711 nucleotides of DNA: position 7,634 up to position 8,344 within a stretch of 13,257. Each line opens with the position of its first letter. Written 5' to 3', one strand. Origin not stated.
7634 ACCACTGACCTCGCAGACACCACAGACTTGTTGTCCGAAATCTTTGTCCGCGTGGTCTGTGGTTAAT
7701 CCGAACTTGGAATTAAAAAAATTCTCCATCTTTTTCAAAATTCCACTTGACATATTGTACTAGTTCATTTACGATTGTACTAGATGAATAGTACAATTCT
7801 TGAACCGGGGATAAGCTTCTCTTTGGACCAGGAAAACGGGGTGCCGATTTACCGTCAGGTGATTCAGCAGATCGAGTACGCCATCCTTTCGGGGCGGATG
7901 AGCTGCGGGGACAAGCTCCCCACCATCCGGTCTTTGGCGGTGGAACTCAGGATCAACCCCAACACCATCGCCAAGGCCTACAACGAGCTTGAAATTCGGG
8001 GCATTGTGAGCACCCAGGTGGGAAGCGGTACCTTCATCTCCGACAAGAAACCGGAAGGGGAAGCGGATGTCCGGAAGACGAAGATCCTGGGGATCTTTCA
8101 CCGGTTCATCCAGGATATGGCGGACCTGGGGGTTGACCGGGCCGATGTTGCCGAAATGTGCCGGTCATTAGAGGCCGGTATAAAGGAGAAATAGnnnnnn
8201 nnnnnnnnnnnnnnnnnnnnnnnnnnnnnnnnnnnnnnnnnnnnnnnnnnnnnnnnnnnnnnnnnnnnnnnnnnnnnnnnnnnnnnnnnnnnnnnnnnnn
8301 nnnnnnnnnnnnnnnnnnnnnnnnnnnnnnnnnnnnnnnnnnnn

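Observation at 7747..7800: Triple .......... half-site operator overlapping the promoter and start codon of the YtrA-like GntR gene; possible leaderless mRNA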

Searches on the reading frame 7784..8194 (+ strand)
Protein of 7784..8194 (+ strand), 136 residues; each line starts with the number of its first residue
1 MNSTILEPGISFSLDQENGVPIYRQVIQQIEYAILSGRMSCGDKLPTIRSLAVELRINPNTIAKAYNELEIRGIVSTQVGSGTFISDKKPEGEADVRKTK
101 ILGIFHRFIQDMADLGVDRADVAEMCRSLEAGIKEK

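Call 6: search_protein_families(library=pfam, proteins=[window:7784-8194:+])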
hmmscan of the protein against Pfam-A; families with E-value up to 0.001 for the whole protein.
window:7784-8194:+ (136 aa): 2 families
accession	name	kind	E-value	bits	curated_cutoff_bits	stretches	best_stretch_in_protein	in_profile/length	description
PF00392.27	GntR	-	4.6e-18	65.1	27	1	23-85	2-64/64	Bacterial regulatory proteins, gntR family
PF14502.12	HTH_41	-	0.00086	19.1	25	0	41-76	2-37/48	Helix-turn-helix domain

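Call 9: find_homologous_proteins(query=window:7784-8191:+)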
Query window:7784-8191:+ (136 aa): 1759 proteins with E <= 0.001 among 1767 candidates; the best 120 are listed.
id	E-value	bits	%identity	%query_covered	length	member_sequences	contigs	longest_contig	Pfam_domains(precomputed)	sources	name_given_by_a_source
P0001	1.2e-81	288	100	100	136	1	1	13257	PF00392.28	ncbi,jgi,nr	ncbi:MAG: GntR family transcriptional regulator [Treponema sp.]|jgi:GntR family transcriptional regu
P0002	1.1e-69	250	86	100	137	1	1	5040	PF00392.28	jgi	jgi:GntR family transcriptional regulator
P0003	4.2e-68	245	85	100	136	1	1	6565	PF00392.28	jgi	jgi:GntR family transcriptional regulator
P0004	1.1e-66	240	87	96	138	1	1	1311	PF00392.28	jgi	jgi:GntR family transcriptional regulator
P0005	3.5e-66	238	83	98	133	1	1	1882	PF00392.28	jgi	jgi:GntR family transcriptional regulator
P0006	5.0e-61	222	81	97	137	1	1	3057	PF00392.28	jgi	jgi:GntR family transcriptional regulator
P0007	9.4e-52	192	70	100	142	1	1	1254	PF00392.28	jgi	jgi:GntR family transcriptional regulator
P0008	1.6e-51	191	76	92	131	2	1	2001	PF00392.28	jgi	jgi:GntR family transcriptional regulator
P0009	2.4e-51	190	72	93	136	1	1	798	PF00392.28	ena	-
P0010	2.0e-50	188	72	93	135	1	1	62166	PF00392.28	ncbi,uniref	ncbi:GntR family transcriptional regulator [Treponema primitia]|uniref:GntR family transcriptional r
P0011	2.6e-50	187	70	96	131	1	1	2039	PF00392.28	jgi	jgi:GntR family transcriptional regulator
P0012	3.5e-50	187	68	96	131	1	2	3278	PF00392.28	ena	-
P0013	3.6e-50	187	69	95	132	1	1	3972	PF00392.28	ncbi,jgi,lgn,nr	ncbi:MAG: GntR family transcriptional regulator [Treponema sp.]|jgi:GntR family transcriptional regu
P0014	5.4e-50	186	67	99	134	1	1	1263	PF00392.28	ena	-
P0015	5.5e-50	186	72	93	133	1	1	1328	PF00392.28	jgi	jgi:GntR family transcriptional regulator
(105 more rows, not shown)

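Call 12: find_related_loci(query=A1, collection=genome_contigs, flank=3000)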
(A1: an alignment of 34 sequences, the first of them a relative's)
Query A1 (136 aa) in genome_contigs; peptide patterns used: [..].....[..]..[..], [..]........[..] (x = any residue, [..] = any of these).
218 stretches matched a pattern; 187 encode a relative of the query (tblastn E <= 1e-3); the best 80 are kept; 80 distinct loci.
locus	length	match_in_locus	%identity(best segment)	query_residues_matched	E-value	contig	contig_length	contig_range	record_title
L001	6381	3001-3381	72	1-127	2e-58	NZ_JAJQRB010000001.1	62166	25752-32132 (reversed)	Treponema primitia strain ZAS-10 NODE_25_length_62166_cov_192.611228, whole genome shotgun sequence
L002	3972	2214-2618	67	1-135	5e-58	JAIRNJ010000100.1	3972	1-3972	MAG: Treponema sp. isolate Cd354_bin24 k119_2221557, whole genome shotgun sequence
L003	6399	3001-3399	69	1-136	1e-56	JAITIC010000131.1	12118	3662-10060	MAG: Treponema sp. isolate Pcl387_bin1 k119_2399072, whole genome shotgun sequence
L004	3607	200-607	68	1-130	1e-56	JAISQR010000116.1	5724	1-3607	MAG: Treponema sp. isolate Kf353_bin150 k119_4156026, whole genome shotgun sequence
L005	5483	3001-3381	69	1-127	9e-57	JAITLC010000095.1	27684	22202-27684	MAG: Treponema sp. isolate Pcl387_bin87 k119_293059, whole genome shotgun sequence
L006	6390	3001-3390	68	1-130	8e-56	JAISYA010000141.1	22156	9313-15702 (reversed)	MAG: Treponema sp. isolate Nc350_bin204 k119_3477773, whole genome shotgun sequence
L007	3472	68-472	65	1-135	3e-55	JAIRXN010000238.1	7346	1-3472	MAG: Treponema sp. isolate Gsp477_bin163 k119_2509575, whole genome shotgun sequence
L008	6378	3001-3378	68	1-126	3e-55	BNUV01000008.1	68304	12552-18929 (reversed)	Spirochaetia bacterium MS499-28 DNA, sequence008, whole genome shotgun sequence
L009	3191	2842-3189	74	1-116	5e-55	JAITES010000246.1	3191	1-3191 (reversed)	MAG: Treponema sp. isolate Nm470_bin67 k119_1741897, whole genome shotgun sequence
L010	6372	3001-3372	69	1-124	1e-53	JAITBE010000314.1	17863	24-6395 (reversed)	MAG: Spirochaetaceae bacterium isolate Ncb351_bin73 k119_1071051, whole genome shotgun sequence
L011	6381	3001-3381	64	1-127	2e-53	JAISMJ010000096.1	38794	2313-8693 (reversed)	MAG: Treponema sp. isolate Im510_bin3 k119_3633553, whole genome shotgun sequence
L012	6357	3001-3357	71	1-119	2e-53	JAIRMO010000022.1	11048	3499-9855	MAG: Spirochaetaceae bacterium isolate Cd354_bin11 k119_1507314, whole genome shotgun sequence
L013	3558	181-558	67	1-126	3e-53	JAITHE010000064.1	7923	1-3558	MAG: Treponema sp. isolate Pc512_bin50 k119_2116788, whole genome shotgun sequence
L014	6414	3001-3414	64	1-133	6e-53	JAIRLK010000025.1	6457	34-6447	MAG: Treponema sp. isolate Cc175_bin43 k119_2446724, whole genome shotgun sequence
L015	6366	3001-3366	70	1-122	8e-53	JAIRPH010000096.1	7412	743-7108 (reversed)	MAG: Spirochaetaceae bacterium isolate Cf509_bin31 k119_1692861, whole genome shotgun sequence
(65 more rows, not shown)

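Call 27: search_solved_structures(query=A1, max_evalue=0.001, show_alignments=2)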
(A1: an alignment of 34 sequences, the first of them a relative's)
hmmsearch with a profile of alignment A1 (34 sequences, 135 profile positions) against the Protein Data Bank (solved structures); distinct sequences matched with E-value up to 0.001: 21.
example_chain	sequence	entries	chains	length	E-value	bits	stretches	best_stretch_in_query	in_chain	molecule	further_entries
4r1h_A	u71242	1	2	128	2.6e-24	88.4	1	18-132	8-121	Lmo0741 protein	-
4ham_A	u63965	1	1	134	5.2e-23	84.2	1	11-131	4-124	Lmo2241 protein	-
3neu_A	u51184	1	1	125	1.9e-19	72.7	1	20-129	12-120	Lin1836 protein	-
3by6_A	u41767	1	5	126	3.5e-19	71.8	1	20-129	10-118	Predicted transcriptional regulator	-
6sbs_A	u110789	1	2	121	4.8e-13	52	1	13-85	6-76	Regulatory protein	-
3ic7_A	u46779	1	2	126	5.7e-11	45.2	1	18-133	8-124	Putative transcriptional regulator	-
2du9_A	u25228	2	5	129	6.1e-11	45.1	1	20-131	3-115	Predicted transcriptional regulators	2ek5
3tqn_A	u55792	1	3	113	1.4e-09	40.7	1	20-123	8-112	Transcriptional regulator, GntR family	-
5kvr_A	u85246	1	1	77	2.7e-08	36.6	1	26-85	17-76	Pyruvate dehydrogenase complex repressor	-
4u0v_A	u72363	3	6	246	6.6e-08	35.3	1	12-93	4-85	HTH-type transcriptional repressor YvoA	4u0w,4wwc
2wv0_A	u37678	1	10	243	1.2e-07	34.5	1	14-93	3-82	HTH-TYPE TRANSCRIPTIONAL REPRESSOR YVOA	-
3bwg_A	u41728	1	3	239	1.3e-07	34.4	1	20-91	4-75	Uncharacterized HTH-type transcriptional regulator yydK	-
4u0y_A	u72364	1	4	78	1.9e-07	33.8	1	12-86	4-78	HTH-type transcriptional repressor YvoA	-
7pq9_AAA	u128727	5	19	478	2.6e-07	33.4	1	15-85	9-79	PLP-dependent aminotransferase family protein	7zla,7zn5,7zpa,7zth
2ra5_A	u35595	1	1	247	3.3e-07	33.1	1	9-89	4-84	Putative transcriptional regulator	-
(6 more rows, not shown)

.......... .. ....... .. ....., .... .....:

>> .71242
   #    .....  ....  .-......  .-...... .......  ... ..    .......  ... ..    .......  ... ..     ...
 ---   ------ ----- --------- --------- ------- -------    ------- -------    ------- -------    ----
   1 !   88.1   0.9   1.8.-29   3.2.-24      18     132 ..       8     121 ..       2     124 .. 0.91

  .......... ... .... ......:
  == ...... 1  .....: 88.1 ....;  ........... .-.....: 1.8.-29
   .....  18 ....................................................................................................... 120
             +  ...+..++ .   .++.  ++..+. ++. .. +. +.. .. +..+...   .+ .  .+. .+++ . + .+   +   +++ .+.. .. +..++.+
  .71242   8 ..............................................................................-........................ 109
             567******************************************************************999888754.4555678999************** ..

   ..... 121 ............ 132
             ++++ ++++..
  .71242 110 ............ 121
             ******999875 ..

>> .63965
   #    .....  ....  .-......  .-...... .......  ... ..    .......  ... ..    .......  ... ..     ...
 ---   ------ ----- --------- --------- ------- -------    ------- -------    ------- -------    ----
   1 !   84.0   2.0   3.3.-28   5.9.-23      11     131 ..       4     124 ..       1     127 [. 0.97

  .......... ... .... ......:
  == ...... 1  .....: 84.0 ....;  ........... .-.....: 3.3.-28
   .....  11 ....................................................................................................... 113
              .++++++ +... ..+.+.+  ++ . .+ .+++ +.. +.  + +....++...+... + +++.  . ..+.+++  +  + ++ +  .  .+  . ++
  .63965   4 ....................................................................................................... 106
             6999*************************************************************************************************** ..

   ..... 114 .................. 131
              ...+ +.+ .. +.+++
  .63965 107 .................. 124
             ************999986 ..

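Call 29: search_protein_families(library=ncbifam, proteins=[window:7784-8191:+], max_evalue=0.001)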
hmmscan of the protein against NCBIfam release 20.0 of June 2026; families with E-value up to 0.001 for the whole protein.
window:7784-8191:+ (136 aa): 23 families
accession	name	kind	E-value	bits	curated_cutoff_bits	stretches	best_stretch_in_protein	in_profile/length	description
NF053730.1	TransRegRv1152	equivalog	1.1e-19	70.5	170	1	12-122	7-111/120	Rv1152 family transcriptional regulator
NF052286.1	ecto_TF_EhuR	exception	1.2e-18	67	480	1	20-96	10-86/458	MocR-like ectoine utilization transcription factor EhuR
NF052282.1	PLP_TF_PdxR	equivalog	6.9e-18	64.9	320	1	21-94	1-74/448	MocR-like pyridoxine biosynthesis transcription factor PdxR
NF047563.1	modulin_PmtR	equivalog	4.3e-15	55.8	200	1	14-89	5-80/125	PSM export ABC transporter transcriptional regulator PmtR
NF052281.1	rhizopine_MocR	equivalog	1e-14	54.1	650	1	12-94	9-91/479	rhizopine catabolism transcriptional regulator MocR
TIGR02325.1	C_P_lyase_phnF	equivalog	8.5e-14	51.7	156.8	1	16-89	3-76/238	phosphonate metabolism transcriptional regulator PhnF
NF052290.2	MocR_like_YczR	exception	1.7e-13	50.1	487.4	1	17-97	15-95/458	MocR-like transcription factor YczR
NF012025.0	PRK15481.1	equivalog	2.5e-13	49.5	573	1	25-95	10-80/432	MocR-like B6 salvage transcription factor PtsJ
NF007001.0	PRK09464.1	equivalog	7.2e-09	35.6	330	1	26-88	15-77/254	pyruvate dehydrogenase complex transcriptional repressor PdhR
TIGR02018.2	his_ut_repres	equivalog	9.6e-09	34.9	220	1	23-92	1-70/226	histidine utilization transcriptional repressor HutC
NF007741.0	PRK10421.1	equivalog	1.4e-08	34.5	311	1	24-91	10-77/262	transcriptional regulator LldR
NF052285.1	GABA_TF_GabR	exception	3.4e-08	32.7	600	1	23-87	1-65/456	MocR-like transcriptional regulator GabR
NF007292.0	PRK09764.1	equivalog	2.9e-07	29.9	281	1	20-89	4-73/240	GntR family transcriptional regulator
NF041547.1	GntR_LSA1692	equivalog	1.9e-06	27.6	275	1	22-87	2-67/233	GntR family transcriptional regulator, LSA1692 subfamily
NF008491.0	PRK11402.1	subfamily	5.1e-06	26.2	269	1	14-91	4-81/243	GntR family transcriptional regulator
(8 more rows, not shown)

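Call 38: search_protein_families(library=pfam, proteins=[L005:551-2860:+])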
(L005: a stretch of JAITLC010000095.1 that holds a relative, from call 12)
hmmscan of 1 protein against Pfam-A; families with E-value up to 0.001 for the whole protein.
L005:551-2860:+ (770 aa): 1 family
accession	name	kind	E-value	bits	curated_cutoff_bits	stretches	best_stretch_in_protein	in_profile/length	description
PF01734.28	Patatin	-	8.6e-33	114.6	27.7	1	46-233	1-191/191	Patatin-like phospholipase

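Call 50: predict_structure(alignment_id=A1)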
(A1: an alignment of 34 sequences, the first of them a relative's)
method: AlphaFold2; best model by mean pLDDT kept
length: 136 residues; sequences in the alignment: 34
mean_pLDDT: 82.0   pTM: 0.58
mean pLDDT of the five models: 82.0, 81.2, 80.0, 79.7, 77.8
residues with pLDDT >= 90: 57; 70-90: 54; 50-70: 15; < 50: 10
segments of 3 or more residues with pLDDT < 50: 1-6, 91-93
pLDDT, mean of each block of 10 residues (from residue 1): 45 85 93 87 90 92 94 86 78 63 87 94 88 58
secondary structure, 60 per line:
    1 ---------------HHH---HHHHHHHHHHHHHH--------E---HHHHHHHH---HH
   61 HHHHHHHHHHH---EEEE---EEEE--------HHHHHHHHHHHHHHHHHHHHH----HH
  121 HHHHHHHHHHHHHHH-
elements in order: H22-35 H48-55 H59-71 E75-78 E82-85 H94-114 H119-135

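Call 52: fold_search(model_id=the predicted structure, library=pdb)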
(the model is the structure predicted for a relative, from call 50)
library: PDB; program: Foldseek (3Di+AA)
matches with E <= 10: 1688; with E <= 0.001: 81
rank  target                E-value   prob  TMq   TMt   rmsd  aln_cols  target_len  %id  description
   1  4ham                  1.3e-10  1.00  0.63  0.64   4.2       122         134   28  Crystal Structure of Transcriptional Antiterminator from Listeria monocytogenes EGD-e (released 2012-10-17)
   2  3neu                  5.7e-09  1.00  0.55  0.62   4.8       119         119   28  The crystal structure of a functionally-unknown protein lin1836 from Listeria innocua Clip11262 (released 2010-08-04)
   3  3by6_B                6.1e-09  1.00  0.54  0.61   6.5       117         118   27  Crystal structure of a transcriptional regulator from Oenococcus oeni (released 2008-02-19)
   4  3by6_A                7.4e-09  1.00  0.55  0.61   6.4       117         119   27  Crystal structure of a transcriptional regulator from Oenococcus oeni (released 2008-02-19)
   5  3by6_E                1.1e-08  1.00  0.53  0.57   6.4       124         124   27  Crystal structure of a transcriptional regulator from Oenococcus oeni (released 2008-02-19)
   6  4r1h_B                1.5e-08  1.00  0.57  0.66   4.7       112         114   30  GntR family transcriptional regulator from Listeria monocytogenes (released 2014-08-20)
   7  3by6_D                1.7e-08  1.00  0.53  0.59   6.5       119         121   27  Crystal structure of a transcriptional regulator from Oenococcus oeni (released 2008-02-19)
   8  3by6_C                3.1e-08  1.00  0.55  0.61   6.3       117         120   27  Crystal structure of a transcriptional regulator from Oenococcus oeni (released 2008-02-19)
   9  4r1h_A                7.1e-08  1.00  0.56  0.64   4.6       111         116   31  GntR family transcriptional regulator from Listeria monocytogenes (released 2014-08-20)
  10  6sbs_B                1.3e-07  1.00  0.60  0.69   3.9       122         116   26  YtrA from Sulfolobus acidocaldarius, a GntR-family transcription factor (released 2019-07-31)
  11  4wwc_A                3.7e-07  1.00  0.55  0.36   5.9       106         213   25  Crystal structure of full length YvoA in complex with palindromic operator DNA (released 2015-01-14)
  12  6sbs_A                4.8e-07  1.00  0.56  0.79   3.3        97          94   32  YtrA from Sulfolobus acidocaldarius, a GntR-family transcription factor (released 2019-07-31)
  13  2ek5_C                5.1e-07  1.00  0.50  0.57   6.7       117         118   27  Crystal structure of the transcriptional factor from C.glutamicum at 2.2 angstrom resolution (released 2007-09-18)
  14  2du9                  7.2e-07  1.00  0.53  0.61   6.4       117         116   27  crystal structure of the transcriptional factor from C.glutamicum (released 2007-07-24)
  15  4wwc_B                1.0e-06  1.00  0.55  0.33   1.9        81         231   28  Crystal structure of full length YvoA in complex with palindromic operator DNA (released 2015-01-14)
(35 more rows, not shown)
